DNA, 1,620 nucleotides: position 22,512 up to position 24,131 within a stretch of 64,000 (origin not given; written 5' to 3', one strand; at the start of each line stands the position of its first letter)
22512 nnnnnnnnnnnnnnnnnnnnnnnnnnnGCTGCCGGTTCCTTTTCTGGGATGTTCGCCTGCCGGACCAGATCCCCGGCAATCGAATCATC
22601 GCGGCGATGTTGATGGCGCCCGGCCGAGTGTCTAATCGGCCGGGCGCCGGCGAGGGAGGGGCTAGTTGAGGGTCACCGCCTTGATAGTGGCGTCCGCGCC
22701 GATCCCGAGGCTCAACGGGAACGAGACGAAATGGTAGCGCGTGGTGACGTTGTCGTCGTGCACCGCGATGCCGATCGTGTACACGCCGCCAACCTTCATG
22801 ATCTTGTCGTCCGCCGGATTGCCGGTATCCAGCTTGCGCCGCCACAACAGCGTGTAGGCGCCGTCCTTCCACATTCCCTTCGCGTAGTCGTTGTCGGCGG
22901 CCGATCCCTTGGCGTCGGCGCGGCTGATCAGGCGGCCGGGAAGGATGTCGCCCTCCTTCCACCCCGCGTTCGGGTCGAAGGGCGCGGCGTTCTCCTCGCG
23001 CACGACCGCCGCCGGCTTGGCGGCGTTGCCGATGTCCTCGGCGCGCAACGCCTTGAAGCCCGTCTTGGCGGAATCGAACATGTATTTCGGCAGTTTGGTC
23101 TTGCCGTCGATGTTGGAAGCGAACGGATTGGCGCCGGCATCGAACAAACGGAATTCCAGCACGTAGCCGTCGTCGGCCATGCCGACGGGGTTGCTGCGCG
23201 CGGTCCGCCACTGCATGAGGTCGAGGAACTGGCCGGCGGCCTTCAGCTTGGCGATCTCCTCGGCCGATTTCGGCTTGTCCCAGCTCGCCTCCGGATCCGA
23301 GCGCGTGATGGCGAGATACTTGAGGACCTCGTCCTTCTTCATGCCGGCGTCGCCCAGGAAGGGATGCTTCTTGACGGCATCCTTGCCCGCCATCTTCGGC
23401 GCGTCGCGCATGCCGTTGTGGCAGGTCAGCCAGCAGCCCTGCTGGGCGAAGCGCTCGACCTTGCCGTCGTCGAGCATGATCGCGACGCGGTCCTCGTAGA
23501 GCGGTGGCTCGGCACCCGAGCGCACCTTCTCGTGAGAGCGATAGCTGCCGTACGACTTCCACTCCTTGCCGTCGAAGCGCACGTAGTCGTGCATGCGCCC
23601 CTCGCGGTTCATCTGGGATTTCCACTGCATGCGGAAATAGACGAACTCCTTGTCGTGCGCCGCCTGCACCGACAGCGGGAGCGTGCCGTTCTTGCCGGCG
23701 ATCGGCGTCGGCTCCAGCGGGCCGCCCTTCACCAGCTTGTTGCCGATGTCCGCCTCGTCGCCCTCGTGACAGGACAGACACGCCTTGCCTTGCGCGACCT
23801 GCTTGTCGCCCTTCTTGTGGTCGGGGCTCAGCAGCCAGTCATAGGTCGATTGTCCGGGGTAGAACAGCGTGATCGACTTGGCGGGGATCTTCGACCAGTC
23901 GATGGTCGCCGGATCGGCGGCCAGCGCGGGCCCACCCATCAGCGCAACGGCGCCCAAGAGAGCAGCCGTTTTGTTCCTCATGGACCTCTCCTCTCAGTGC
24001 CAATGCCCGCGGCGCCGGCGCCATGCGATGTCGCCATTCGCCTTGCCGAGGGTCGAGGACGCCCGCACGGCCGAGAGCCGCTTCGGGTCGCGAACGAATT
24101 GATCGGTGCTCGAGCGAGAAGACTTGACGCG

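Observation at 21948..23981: Unassigned dihaem c-type cytochrome co-transcribed with a NapC/NirT tetrahaem quinol dehydrogenase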

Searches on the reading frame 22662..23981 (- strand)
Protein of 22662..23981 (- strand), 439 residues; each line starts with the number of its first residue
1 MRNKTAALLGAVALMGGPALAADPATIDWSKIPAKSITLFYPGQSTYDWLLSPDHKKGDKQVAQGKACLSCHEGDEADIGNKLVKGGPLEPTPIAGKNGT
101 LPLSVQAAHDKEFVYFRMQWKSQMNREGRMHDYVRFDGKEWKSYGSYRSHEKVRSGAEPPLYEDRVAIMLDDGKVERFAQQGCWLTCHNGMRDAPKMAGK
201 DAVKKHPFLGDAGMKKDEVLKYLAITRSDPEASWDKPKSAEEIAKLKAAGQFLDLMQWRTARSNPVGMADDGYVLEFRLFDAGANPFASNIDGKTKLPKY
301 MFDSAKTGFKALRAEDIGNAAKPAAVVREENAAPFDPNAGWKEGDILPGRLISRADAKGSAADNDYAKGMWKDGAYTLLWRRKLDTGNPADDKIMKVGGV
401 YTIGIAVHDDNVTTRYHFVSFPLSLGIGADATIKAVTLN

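Call 4: search_protein_families(library=pfam, proteins=[window:22662-23981:-], max_evalue=0.1)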
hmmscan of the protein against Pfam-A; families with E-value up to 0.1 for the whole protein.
window:22662-23981:- (439 aa): 3 families
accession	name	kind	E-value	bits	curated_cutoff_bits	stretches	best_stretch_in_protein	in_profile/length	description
PF09459.16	EB_dh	-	2.1e-52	179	33.3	1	27-419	2-235/236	Ethylbenzene dehydrogenase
PF13442.11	Cytochrome_CBB3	-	0.023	15.5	27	0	61-93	9-36/68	Cytochrome C oxidase, cbb3-type, subunit III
PF14522.11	Cytochrome_C7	-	0.029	14.6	24.8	0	58-78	34-54/67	Cytochrome c7 and related cytochrome c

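Call 5: search_protein_families(library=ncbifam, proteins=[window:22662-23981:-], max_evalue=0.1)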
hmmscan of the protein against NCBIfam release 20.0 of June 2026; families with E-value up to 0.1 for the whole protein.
window:22662-23981:- (439 aa): 1 family
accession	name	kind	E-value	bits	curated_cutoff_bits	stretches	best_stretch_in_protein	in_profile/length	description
TIGR03477.1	DMSO_red_II_gam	subfamily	0.09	12.1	169.85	0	94-124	39-70/206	DMSO reductase family type II enzyme, heme b subunit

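Call 6: search_solved_structures(query=window:22662-23981:-, max_evalue=10, show_alignments=3)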
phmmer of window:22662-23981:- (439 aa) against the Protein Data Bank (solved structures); distinct sequences matched with E-value up to 10: 1.
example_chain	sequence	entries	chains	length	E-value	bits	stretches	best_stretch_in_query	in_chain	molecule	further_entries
1e8e_A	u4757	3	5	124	1.7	10.7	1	63-92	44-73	CYTOCHROME C'' | CYTOCHROME C""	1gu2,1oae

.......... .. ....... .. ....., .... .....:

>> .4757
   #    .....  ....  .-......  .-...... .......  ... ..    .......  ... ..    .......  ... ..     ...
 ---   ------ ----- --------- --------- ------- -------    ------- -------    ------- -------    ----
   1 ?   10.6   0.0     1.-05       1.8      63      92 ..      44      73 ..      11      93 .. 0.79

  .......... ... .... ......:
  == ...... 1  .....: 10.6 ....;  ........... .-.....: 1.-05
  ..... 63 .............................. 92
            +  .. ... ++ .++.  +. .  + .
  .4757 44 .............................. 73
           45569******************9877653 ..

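Call 7: find_homologous_proteins(query=window:22662-23981:-, max_evalue=0.001)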
Query window:22662-23981:- (439 aa): 2832 proteins with E <= 0.001 among 8000 candidates; the best 120 are listed.
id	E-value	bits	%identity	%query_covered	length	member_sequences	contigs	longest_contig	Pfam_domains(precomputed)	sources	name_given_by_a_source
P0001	0.0e+0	1017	100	100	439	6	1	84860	PF09459.17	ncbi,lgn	-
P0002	5.5e-266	901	87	100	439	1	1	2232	PF09459.17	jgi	jgi:hypothetical protein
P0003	1.0e-262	890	86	99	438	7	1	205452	PF09459.17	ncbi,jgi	jgi:hypothetical protein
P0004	2.6e-254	862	83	99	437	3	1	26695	PF09459.17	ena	-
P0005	1.1e-242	824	79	99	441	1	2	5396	PF09459.17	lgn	-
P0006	3.5e-230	783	77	94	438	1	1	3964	PF09459.17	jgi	-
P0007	1.7e-229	780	77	94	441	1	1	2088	PF09459.17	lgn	-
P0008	1.0e-222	758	74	98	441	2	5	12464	PF09459.17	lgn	-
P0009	3.0e-222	756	75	99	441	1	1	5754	PF09459.17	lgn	-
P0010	9.8e-222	755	74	96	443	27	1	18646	PF09459.17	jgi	jgi:cytochrome c551/c552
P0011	2.1e-219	747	75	98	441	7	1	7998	PF09459.17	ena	-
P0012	3.3e-219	746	75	94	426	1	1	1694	PF09459.17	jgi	jgi:hypothetical protein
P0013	3.7e-219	746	76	96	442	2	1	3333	PF09459.17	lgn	-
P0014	1.2e-218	745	73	99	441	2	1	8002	PF09459.17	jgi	jgi:hypothetical protein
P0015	8.7e-218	742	74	96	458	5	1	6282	PF09459.17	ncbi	-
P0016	1.2e-217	741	73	100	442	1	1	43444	PF09459.17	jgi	jgi:hypothetical protein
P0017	1.8e-217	741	74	100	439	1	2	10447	PF09459.17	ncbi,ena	-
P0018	2.3e-217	740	73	100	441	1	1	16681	PF09459.17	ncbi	-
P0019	6.0e-217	739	72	99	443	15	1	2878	PF09459.17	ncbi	-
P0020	1.9e-216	737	73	100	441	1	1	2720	PF09459.17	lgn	-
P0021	7.8e-216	735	75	97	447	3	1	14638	PF09459.17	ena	-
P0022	9.9e-216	735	72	99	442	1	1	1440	PF09459.17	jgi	jgi:hypothetical protein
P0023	2.1e-215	734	72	100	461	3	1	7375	PF09459.17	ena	-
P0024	4.5e-215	733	72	100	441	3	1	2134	PF09459.17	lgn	-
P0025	7.8e-215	732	75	96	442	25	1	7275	PF09459.17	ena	-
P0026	9.0e-215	732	73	98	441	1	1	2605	PF09459.17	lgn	-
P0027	9.8e-215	732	72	99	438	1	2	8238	PF09459.17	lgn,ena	-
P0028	4.4e-214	730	72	100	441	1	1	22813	PF09459.17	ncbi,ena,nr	ncbi:MAG: hypothetical protein EXQ95_11970 [Alphaproteobacteria bacterium]|nr:hypothetical protein [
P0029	5.2e-214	729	75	96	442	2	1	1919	PF09459.17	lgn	-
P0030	9.9e-214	728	73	94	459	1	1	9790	PF09459.17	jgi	jgi:Ethylbenzene dehydrogenase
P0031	1.0e-213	728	70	99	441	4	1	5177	PF09459.17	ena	-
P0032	2.7e-213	727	73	99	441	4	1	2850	PF09459.17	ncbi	-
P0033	3.5e-213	727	72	99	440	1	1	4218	PF09459.17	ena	-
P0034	5.2e-213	726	74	95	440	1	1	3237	PF09459.17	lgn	-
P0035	5.7e-213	726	75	95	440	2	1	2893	PF09459.17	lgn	-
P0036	2.4e-212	724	72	99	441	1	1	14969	PF09459.17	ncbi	-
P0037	3.3e-212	723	71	99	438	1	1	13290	PF09459.17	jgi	jgi:Ethylbenzene dehydrogenase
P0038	3.4e-212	723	73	96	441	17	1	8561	PF09459.17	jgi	jgi:Ethylbenzene dehydrogenase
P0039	8.0e-212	722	72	94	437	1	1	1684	PF09459.17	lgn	-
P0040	8.2e-212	722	70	100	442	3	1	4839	PF09459.17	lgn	-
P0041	1.1e-211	722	72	99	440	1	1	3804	PF09459.17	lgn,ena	-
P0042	1.4e-211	721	71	99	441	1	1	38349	PF09459.17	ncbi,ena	-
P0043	1.6e-211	721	73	95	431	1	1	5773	PF09459.17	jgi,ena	-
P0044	3.0e-211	720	72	99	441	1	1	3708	PF09459.17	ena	-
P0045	3.5e-211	720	74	95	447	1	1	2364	PF09459.17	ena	-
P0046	3.8e-211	720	73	94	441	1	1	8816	PF09459.17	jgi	jgi:hypothetical protein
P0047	4.5e-211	720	70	100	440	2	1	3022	PF09459.17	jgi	-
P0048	5.9e-211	719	71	99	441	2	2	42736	PF09459.17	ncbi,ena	-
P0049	9.5e-211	719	71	99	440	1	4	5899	PF09459.17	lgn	-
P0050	1.3e-210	718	72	96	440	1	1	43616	PF09459.17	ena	-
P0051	1.8e-210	718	71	99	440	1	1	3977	PF09459.17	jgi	jgi:hypothetical protein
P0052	2.0e-210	718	72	95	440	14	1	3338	PF09459.17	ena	-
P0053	2.3e-210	717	71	99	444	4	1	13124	PF09459.17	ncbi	-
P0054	2.5e-210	717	70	100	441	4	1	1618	PF09459.17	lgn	-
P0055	4.3e-210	716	72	95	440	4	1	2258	PF09459.17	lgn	-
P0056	4.4e-210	716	70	98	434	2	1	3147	PF09459.17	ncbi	-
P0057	8.4e-210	715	72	95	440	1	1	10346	PF09459.17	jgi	jgi:hypothetical protein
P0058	1.1e-209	715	71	99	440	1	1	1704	PF09459.17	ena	-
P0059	1.2e-209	715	71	98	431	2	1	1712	PF09459.17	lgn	-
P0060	1.9e-209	714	72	99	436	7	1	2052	PF09459.17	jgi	jgi:hypothetical protein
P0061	3.0e-209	714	70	99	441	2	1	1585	PF09459.17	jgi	-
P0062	6.1e-209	713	70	99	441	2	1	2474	PF09459.17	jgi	-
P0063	6.8e-209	712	68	99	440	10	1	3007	PF09459.17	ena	-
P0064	9.3e-209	712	69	99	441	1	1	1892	PF09459.17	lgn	-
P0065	9.4e-209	712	71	99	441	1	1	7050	PF09459.17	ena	-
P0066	1.3e-208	712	72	96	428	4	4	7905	PF09459.17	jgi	jgi:hypothetical protein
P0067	1.3e-208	712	70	99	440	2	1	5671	PF09459.17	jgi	jgi:Ethylbenzene dehydrogenase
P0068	1.8e-208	711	70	99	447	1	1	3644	PF09459.17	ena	-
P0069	2.3e-208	711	70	99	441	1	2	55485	PF09459.17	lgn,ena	-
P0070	2.5e-208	711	69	99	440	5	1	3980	PF09459.17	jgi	-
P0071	2.9e-208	710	71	99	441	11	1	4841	PF09459.17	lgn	-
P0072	4.0e-208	710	71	98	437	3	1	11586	PF09459.17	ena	-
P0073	5.5e-208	709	71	98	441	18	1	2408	PF09459.17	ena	-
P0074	6.9e-208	709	70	99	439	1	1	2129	PF09459.17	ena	-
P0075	8.9e-208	709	70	99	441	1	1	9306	PF09459.17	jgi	-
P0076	1.1e-207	709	72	96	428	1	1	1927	PF09459.17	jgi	jgi:hypothetical protein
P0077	1.4e-207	708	69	99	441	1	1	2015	PF09459.17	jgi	jgi:Ethylbenzene dehydrogenase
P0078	2.1e-207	708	70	99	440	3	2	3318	PF09459.17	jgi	jgi:hypothetical protein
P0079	7.1e-207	706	69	99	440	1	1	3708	PF09459.17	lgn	-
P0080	7.5e-207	706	70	99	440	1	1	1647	PF09459.17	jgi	jgi:hypothetical protein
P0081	1.3e-206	705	70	99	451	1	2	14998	PF09459.17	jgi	jgi:hypothetical protein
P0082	1.3e-206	705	70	100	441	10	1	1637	PF09459.17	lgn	-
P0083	1.7e-206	705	70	99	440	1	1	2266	PF09459.17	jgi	jgi:hypothetical protein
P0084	1.9e-206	704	70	99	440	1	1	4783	PF09459.17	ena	-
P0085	2.0e-206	704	70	100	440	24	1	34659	PF09459.17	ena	-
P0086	4.3e-206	703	72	96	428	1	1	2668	PF09459.17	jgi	jgi:hypothetical protein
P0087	1.1e-205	702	71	96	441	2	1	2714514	PF09459.17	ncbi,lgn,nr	ncbi:MAG: ethylbenzene dehydrogenase-related protein [Burkholderiales bacterium]|nr:ethylbenzene deh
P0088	1.4e-205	702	71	98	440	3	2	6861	PF09459.17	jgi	-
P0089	2.0e-205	701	71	95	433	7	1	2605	PF09459.17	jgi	jgi:hypothetical protein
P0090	3.0e-205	700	71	99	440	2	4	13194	PF09459.17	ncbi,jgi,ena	-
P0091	3.8e-205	700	68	99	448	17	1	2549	PF09459.17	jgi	jgi:hypothetical protein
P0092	4.3e-205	700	71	99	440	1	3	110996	PF09459.17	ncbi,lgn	-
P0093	4.9e-205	700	70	98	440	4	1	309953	PF09459.17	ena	-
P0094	6.7e-205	699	70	99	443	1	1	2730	PF09459.17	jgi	-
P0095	1.0e-204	699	70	98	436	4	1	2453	PF09459.17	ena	-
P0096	1.3e-204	698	69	99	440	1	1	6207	PF09459.17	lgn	-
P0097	1.7e-204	698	69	97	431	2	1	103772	PF09459.17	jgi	jgi:hypothetical protein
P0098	2.2e-204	698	69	100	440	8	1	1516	PF09459.17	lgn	-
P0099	2.3e-204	698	69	99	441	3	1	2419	PF09459.17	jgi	jgi:hypothetical protein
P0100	2.9e-204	697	68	99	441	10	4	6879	PF09459.17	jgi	jgi:hypothetical protein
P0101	4.0e-204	697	70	100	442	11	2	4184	PF09459.17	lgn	-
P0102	5.2e-204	696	70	99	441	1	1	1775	PF09459.17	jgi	-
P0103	7.4e-204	696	71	96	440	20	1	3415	PF09459.17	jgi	jgi:hypothetical protein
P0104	7.5e-204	696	68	99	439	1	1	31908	PF09459.17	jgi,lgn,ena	-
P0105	8.7e-204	696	68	100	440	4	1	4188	PF09459.17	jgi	jgi:hypothetical protein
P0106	1.6e-203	695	70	100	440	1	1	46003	PF09459.17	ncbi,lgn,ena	-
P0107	2.2e-203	694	70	96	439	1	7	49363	PF09459.17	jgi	jgi:hypothetical protein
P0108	2.6e-203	694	70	95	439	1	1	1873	PF09459.17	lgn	-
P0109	2.6e-203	694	69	95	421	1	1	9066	PF09459.17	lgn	-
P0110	6.8e-203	693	68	99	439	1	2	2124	PF09459.17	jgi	jgi:hypothetical protein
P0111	1.1e-202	692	70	97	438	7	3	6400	PF09459.17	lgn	-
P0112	2.0e-202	691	68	99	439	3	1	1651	PF09459.17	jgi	jgi:hypothetical protein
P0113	3.0e-202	691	68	100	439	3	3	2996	PF09459.17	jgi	jgi:hypothetical protein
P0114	4.2e-202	690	71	96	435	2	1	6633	PF09459.17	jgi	jgi:Ethylbenzene dehydrogenase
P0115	9.0e-202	689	67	100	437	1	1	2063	PF09459.17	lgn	-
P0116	1.0e-201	689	69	100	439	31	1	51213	PF09459.17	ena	-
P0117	1.6e-201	688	69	99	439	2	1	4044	PF09459.17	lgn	-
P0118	1.6e-201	688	68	100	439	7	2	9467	PF09459.17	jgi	jgi:hypothetical protein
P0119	1.9e-201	688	68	98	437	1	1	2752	PF09459.17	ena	-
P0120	2.3e-201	688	69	96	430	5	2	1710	PF09459.17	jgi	jgi:hypothetical protein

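Call 8: find_related_loci(query=window:22662-23981:-, collection=genome_contigs, flank=8000)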
Query window:22662-23981:- (439 aa) in genome_contigs; peptide patterns used: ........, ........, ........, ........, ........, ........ (x = any residue, [..] = any of these).
50 stretches matched a pattern; 15 encode a relative of the query (tblastn E <= 1e-3); 14 distinct loci.
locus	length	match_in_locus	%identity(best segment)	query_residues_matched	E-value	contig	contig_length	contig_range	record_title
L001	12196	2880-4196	97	1-439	0e+0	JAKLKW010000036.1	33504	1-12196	MAG: Alphaproteobacteria bacterium isolate MAG.417 MAG.417-scaffold_874, whole genome shotgun sequence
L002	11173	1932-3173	89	26-439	0e+0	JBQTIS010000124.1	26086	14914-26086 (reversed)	MAG: Rhodospirillales bacterium isolate SAR99 c_000000196279, whole genome shotgun sequence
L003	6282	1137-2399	74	18-438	0e+0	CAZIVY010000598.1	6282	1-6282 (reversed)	MAG TPA_asm: uncultured Rhodospirillaceae bacterium isolate binchicken_co165_13 genome assembly, contig: k141_2707697, w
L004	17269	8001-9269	75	15-438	0e+0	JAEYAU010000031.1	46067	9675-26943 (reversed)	MAG: Proteobacteria bacterium isolate OH_HDB_37 k127_737000, whole genome shotgun sequence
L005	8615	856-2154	73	7-438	0e+0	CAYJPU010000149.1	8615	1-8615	MAG TPA_asm: uncultured Undibacter sp. isolate ERP124720_co1_138 genome assembly, contig: NODE_9303_length_8615_cov_18.5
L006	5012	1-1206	74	37-439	0e+0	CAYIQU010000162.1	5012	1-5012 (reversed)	MAG TPA_asm: uncultured Hyphomicrobiales bacterium isolate ERP119705_co25_358 genome assembly, contig: NODE_22493_length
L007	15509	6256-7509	66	18-438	0e+0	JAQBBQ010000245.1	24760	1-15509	MAG: Betaproteobacteria bacterium isolate MAG_348_bin-10 348_bin-10_ctg-245, whole genome shotgun sequence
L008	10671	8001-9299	62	4-438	0e+0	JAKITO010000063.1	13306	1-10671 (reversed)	MAG: Rhodobacteraceae bacterium isolate D96SM.bin.44 NODE_3371_length_13306_cov_5.420745, whole genome shotgun sequence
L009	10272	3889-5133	61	18-433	4e-177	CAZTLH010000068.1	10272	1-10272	MAG TPA_asm: uncultured Gammaproteobacteria bacterium isolate binchicken_co253_227 genome assembly, contig: NODE_4897_le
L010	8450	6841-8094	66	18-438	0e+0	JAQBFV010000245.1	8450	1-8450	MAG: Betaproteobacteria bacterium isolate MAG_442_bin-18 442_bin-18_ctg-245, whole genome shotgun sequence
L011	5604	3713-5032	59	1-438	6e-178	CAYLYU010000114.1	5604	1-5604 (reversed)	MAG TPA_asm: uncultured Zetaproteobacteria bacterium isolate binchicken_co275_171 genome assembly, contig: NODE_26710_le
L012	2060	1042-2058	71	6-344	7e-169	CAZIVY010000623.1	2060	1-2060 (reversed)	MAG TPA_asm: uncultured Rhodospirillaceae bacterium isolate binchicken_co165_13 genome assembly, contig: k141_31122, who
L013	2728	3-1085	63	76-438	3e-164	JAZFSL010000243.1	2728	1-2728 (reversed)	MAG: Rhodospirillales bacterium isolate BS1bin.8 BS1bin.8_243, whole genome shotgun sequence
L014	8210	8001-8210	79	17-86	1e-32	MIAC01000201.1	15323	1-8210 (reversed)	MAG: Rhodospirillales bacterium RIFCSPLOWO2_12_FULL_67_15 rifcsplowo2_12_scaffold_44705, whole genome shotgun sequence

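Call 9: find_encoding_contigs(protein=P0001, flank=10000, max_places=3)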
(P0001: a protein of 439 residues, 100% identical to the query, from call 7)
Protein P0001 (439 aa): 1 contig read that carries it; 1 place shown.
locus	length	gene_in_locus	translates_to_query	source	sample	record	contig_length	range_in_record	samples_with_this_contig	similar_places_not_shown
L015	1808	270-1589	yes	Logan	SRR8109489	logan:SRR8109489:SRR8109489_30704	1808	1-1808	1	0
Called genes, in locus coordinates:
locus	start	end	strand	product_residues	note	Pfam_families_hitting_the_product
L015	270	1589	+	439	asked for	PF09459:EB_dh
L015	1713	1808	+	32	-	?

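Call 11: find_encoding_contigs(protein=P0087, flank=10000, max_places=2)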
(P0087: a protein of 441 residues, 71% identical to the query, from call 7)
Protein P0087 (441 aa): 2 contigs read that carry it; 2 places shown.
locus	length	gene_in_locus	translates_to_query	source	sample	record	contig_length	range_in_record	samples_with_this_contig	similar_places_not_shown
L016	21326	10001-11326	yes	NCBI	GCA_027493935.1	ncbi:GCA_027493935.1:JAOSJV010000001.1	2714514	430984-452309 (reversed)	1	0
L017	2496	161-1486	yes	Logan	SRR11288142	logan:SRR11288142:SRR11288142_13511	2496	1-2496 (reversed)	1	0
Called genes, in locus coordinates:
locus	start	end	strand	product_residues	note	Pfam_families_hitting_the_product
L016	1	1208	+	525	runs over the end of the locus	PF22848:ASD1_dom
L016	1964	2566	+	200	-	PF00534:Glycos_transf_1, PF13692:Glyco_trans_1_4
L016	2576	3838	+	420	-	PF13439:Glyco_transf_4, PF13579:Glyco_trans_4_4, PF00534:Glycos_transf_1, PF13692:Glyco_trans_1_4, PF13524:Glyco_trans_1_2 (weak)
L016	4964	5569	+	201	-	PF01583:APS_kinase, PF13671:AAA_33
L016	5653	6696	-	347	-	PF09314:DUF1972, PF00534:Glycos_transf_1 (weak), PF13692:Glyco_trans_1_4 (weak)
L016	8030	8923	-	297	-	PF07589:PEP_exosort_dom (weak)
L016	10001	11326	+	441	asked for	PF09459:EB_dh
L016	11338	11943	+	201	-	PF03264:Cytochrom_NNT, PF14522:Cytochrome_C7 (faint), PF14537:Cytochrom_c3_2 (faint), PF22113:Mtrc-MtrF_II-IV_dom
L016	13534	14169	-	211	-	PF07589:PEP_exosort_dom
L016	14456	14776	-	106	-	-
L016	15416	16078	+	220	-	PF01464:SLT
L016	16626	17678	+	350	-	PF00106:adh_short, PF01073:3Beta_HSD, PF01370:Epimerase, PF02719:Polysacc_synt_2, PF04321:RmlD_sub_bind, PF05368:NmrA (weak), PF08659:KR (weak), PF16363:GDP_Man_Dehyd, +1 more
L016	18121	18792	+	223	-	PF07589:PEP_exosort_dom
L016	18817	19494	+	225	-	PF04862:DUF642, PF07589:PEP_exosort_dom (weak)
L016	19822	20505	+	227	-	PF04862:DUF642, PF07589:PEP_exosort_dom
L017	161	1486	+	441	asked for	PF09459:EB_dh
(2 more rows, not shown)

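Call 12: find_encoding_contigs(protein=P0003, flank=10000, max_places=2)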
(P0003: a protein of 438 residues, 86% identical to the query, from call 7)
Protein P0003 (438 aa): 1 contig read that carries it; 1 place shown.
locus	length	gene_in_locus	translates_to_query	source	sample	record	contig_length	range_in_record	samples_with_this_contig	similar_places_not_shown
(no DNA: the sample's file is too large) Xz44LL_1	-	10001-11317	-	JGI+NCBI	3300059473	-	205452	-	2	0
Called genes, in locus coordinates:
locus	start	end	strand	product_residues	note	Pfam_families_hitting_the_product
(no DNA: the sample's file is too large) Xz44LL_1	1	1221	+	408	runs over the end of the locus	PF07690:MFS_1, PF06779:MFS_4 (weak), PF07690:MFS_1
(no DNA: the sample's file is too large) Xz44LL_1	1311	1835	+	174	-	PF07310:PAS_5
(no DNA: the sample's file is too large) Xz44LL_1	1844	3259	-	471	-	PF00224:PK, PF02887:PK_C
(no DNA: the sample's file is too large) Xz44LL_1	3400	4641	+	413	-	PF00083:Sugar_tr (weak), PF07690:MFS_1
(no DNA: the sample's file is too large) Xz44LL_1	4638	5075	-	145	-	PF01957:NfeD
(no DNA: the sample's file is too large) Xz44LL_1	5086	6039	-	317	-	PF01145:Band_7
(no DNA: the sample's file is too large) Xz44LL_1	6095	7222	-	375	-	PF02646:RmuC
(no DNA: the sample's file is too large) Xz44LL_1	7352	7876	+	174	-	PF01327:Pep_deformylase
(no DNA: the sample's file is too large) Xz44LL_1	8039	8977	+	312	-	PF00551:Formyl_trans_N, PF02911:Formyl_trans_C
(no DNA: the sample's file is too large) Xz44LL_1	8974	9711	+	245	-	PF01416:PseudoU_synth_1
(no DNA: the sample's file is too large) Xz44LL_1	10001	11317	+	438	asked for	PF09459:EB_dh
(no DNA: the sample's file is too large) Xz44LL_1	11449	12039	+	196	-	PF03264:Cytochrom_NNT, PF14537:Cytochrom_c3_2 (faint), PF22113:Mtrc-MtrF_II-IV_dom (weak), PF14522:Cytochrome_C7 (weak)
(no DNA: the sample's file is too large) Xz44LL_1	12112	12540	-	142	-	PF00571:CBS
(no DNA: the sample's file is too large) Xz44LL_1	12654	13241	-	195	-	-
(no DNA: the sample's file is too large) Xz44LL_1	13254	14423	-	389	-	PF01546:Peptidase_M20, PF07687:M20_dimer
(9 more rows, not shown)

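Call 13: find_encoding_contigs(protein=P0093, flank=10000, max_places=2)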
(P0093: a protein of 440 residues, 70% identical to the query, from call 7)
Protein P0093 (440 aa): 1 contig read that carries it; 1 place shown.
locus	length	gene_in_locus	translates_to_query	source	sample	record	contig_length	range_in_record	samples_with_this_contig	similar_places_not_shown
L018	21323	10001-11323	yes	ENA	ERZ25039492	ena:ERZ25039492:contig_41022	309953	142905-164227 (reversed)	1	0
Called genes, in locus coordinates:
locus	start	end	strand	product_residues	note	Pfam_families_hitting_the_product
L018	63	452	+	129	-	-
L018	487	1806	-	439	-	PF22458:RsmF-B_ferredox, PF01189:Methyltr_RsmB-F, PF13847:Methyltransf_31 (weak)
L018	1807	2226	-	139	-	PF01124:MAPEG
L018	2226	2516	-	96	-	PF00478:IMPDH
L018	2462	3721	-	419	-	PF00478:IMPDH, PF00571:CBS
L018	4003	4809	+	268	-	PF13531:SBP_bac_11, PF01547:SBP_bac_1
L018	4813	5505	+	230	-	PF00528:BPD_transp_1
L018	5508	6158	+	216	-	PF00005:ABC_tran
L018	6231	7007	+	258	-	PF00378:ECH_1, PF16113:ECH_2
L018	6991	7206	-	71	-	-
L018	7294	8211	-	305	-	PF07690:MFS_1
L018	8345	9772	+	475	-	PF07690:MFS_1, PF13347:MFS_2 (faint)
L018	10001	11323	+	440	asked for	PF09459:EB_dh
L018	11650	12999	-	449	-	PF13578:Methyltransf_24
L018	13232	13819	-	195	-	PF01728:FtsJ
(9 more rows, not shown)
